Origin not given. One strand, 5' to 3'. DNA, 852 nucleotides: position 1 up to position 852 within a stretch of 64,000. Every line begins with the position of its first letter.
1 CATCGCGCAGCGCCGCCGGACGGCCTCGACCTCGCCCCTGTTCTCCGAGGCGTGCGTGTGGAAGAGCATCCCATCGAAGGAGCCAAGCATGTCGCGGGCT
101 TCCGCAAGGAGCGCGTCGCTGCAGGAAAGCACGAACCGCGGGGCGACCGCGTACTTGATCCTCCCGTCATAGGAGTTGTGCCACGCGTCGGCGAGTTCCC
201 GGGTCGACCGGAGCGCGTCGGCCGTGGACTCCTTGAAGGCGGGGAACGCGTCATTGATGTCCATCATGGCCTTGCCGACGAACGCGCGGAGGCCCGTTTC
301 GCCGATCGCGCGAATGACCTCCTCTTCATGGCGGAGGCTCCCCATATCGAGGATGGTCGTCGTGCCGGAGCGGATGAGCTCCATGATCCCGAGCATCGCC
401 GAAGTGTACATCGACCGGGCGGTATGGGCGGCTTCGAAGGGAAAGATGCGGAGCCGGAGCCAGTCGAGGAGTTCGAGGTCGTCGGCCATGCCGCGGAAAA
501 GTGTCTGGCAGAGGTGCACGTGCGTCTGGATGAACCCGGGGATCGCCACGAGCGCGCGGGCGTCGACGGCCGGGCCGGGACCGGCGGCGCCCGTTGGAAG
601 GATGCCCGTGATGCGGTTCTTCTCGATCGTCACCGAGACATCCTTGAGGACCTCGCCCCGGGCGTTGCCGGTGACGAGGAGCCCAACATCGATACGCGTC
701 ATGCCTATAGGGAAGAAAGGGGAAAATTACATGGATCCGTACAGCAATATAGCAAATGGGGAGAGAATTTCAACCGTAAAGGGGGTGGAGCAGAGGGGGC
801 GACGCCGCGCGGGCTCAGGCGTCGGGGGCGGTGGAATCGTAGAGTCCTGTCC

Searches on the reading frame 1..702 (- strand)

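Call 25: search_protein_families(library=pfam, proteins=[window:1-702:-], max_evalue=0.001)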
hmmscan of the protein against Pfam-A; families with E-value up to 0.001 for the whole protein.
window:1-702:- (234 aa): 1 family
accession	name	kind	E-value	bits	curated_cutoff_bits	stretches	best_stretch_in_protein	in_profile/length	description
PF01979.26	Amidohydro_1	-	7.9e-28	98.1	25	1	53-230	2-167/345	Amidohydrolase family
